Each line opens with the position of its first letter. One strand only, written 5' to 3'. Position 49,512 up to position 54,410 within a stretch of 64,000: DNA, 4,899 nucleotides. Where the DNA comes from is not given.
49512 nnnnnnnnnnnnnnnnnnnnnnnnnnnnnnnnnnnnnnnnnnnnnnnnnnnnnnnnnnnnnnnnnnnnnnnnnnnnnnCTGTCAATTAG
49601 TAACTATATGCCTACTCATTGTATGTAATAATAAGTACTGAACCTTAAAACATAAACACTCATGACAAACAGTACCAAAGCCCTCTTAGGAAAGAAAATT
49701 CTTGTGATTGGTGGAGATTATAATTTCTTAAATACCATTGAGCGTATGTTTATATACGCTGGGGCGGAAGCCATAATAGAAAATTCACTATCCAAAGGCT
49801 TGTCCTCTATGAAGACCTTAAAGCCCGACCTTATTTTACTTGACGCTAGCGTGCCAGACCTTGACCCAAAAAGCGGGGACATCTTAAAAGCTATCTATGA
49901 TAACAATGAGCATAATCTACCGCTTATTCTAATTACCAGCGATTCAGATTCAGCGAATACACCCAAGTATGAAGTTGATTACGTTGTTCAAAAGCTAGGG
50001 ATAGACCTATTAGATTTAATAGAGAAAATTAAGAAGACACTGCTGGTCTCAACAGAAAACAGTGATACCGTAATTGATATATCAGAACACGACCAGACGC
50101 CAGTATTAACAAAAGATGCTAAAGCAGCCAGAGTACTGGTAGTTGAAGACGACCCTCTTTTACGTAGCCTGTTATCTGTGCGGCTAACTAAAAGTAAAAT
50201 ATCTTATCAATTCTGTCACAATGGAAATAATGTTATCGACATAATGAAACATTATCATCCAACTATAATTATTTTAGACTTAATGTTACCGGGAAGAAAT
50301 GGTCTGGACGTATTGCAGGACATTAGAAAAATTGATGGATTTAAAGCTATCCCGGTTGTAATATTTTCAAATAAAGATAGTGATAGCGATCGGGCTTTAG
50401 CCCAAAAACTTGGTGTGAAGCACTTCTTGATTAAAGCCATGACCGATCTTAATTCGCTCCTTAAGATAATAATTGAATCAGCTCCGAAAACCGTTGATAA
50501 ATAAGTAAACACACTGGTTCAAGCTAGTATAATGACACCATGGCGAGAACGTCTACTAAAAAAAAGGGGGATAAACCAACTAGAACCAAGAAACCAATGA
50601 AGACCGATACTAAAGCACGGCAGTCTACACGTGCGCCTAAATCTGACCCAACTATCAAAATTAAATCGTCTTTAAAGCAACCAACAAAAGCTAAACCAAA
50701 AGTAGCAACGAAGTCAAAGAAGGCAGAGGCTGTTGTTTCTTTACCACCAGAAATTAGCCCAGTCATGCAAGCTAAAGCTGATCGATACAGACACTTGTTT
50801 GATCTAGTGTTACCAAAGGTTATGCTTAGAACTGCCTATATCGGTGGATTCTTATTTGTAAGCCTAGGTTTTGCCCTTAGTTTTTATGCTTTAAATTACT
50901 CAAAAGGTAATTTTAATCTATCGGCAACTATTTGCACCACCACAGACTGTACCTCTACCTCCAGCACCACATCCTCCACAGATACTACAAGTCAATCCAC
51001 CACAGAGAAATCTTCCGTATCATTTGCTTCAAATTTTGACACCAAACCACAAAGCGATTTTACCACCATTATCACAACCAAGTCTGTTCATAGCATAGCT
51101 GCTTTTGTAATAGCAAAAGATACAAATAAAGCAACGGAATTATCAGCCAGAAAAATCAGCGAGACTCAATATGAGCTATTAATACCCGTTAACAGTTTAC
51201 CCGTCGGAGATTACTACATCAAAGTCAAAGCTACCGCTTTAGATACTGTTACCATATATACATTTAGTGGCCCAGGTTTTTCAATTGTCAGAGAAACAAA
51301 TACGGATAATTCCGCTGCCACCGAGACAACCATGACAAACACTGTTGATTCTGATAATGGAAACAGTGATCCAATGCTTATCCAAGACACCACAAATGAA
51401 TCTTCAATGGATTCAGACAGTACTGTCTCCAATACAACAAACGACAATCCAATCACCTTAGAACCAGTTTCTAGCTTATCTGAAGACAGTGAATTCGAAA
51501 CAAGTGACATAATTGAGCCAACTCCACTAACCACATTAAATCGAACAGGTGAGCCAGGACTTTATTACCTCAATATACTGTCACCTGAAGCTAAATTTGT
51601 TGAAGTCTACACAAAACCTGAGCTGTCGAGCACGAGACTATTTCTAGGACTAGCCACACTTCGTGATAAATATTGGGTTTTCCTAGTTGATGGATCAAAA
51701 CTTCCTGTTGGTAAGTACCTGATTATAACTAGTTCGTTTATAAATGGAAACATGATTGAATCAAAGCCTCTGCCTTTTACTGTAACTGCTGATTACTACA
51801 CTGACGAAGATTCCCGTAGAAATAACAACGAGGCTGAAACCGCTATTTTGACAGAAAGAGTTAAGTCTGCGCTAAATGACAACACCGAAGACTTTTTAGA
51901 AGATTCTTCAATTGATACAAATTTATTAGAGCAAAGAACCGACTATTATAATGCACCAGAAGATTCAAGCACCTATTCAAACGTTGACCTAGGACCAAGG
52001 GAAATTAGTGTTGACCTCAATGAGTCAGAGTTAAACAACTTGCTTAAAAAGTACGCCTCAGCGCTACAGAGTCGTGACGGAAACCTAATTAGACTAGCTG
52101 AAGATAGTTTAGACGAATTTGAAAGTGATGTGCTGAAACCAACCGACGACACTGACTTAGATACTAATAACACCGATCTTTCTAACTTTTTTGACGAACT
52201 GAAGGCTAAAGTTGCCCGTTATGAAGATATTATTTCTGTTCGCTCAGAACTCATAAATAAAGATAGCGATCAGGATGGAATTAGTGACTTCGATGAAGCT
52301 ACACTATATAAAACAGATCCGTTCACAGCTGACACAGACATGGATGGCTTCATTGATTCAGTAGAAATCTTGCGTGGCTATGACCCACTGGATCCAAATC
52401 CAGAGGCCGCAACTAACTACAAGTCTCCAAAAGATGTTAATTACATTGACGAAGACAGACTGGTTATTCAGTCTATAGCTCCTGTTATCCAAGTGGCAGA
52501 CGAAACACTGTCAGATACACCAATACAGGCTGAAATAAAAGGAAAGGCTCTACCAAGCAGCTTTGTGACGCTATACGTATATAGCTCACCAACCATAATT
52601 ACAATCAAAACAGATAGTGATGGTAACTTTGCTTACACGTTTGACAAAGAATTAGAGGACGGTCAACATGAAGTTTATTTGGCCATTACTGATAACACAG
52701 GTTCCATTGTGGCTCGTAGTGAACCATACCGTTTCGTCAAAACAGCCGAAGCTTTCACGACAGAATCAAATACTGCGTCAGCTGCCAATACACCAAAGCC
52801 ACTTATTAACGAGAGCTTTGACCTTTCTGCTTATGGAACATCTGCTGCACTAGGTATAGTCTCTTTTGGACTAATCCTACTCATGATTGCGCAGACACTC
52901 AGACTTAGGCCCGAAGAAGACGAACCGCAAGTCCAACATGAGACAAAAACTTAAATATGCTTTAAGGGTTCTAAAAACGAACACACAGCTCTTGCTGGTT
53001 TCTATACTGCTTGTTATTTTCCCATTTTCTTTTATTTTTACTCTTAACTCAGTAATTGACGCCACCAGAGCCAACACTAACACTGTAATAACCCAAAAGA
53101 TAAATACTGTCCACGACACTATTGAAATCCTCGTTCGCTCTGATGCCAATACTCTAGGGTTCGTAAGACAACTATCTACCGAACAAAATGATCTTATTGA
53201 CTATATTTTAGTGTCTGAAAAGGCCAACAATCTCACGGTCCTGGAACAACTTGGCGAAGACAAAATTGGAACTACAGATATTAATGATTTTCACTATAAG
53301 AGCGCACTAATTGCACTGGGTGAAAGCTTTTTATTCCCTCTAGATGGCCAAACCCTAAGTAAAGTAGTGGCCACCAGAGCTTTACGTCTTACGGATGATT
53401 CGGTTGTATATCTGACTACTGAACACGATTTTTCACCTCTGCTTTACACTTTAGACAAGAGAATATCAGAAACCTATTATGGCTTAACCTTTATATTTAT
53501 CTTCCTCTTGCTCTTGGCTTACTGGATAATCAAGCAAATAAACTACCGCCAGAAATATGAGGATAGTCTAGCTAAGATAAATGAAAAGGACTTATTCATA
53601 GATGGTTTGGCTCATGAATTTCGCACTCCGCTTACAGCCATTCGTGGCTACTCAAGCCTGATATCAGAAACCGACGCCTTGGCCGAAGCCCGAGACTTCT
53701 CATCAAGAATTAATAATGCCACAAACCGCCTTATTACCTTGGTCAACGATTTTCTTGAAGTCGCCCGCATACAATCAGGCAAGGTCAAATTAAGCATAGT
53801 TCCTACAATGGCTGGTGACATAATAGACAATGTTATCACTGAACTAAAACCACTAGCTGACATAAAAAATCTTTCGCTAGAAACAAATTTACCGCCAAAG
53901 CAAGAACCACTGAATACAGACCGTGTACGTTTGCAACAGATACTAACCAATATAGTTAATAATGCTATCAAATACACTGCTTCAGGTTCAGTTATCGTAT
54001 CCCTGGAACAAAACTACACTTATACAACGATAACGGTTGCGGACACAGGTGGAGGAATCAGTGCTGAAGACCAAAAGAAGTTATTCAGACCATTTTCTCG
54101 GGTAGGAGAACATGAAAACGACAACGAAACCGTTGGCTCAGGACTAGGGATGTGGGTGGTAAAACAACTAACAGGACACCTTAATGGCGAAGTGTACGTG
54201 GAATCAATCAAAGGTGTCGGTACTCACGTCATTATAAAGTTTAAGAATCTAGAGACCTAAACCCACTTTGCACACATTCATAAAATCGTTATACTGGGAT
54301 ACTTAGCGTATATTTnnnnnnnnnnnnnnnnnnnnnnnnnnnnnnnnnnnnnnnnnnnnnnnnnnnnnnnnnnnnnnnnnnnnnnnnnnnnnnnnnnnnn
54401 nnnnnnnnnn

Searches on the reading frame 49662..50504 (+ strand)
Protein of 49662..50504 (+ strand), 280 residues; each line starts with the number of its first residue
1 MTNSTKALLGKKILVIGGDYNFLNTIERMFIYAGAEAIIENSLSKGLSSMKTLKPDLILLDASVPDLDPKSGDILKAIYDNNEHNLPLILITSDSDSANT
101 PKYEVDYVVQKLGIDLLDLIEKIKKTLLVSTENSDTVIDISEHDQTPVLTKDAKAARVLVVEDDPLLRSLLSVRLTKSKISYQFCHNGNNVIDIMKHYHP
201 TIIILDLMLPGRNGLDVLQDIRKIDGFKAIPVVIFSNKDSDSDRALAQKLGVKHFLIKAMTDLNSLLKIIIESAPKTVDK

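Call 17: search_protein_families(library=pfam, proteins=[window:49662-50504:+])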
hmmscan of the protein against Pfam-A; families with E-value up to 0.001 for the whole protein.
window:49662-50504:+ (280 aa): 1 family
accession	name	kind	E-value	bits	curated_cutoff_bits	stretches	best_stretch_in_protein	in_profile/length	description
PF00072.30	Response_reg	-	3.1e-27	95.4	30.2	2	158-269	1-109/111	Response regulator receiver domain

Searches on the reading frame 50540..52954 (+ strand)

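Call 17: search_protein_families(library=pfam, proteins=[window:50540-52954:+])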
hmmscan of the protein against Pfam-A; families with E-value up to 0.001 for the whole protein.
window:50540-52954:+ (804 aa): 2 families
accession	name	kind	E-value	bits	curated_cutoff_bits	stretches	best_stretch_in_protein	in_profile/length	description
PF19077.6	Big_13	-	2.2e-06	28.5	27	1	665-725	30-92/102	Bacterial Ig-like domain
PF18884.5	TSP3_bac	-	0.00013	22.2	25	0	575-595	1-20/22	Bacterial TSP3 repeat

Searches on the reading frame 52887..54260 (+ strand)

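Call 17: search_protein_families(library=pfam, proteins=[window:52887-54260:+])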
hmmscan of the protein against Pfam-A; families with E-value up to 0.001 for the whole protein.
window:52887-54260:+ (457 aa): 3 families
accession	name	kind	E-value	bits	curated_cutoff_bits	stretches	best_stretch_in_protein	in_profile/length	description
PF02518.31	HATPase_c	-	6.9e-25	88.1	26.4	1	345-453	2-108/111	Histidine kinase-, DNA gyrase B-, and HSP90-like ATPase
PF00512.31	HisKA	-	6.9e-18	64.9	26.9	1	234-298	2-66/66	His Kinase A (phospho-acceptor) domain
PF13581.12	HATPase_c_2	-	0.00021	21.8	27.4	1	352-450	39-125/127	Histidine kinase-like ATPase domain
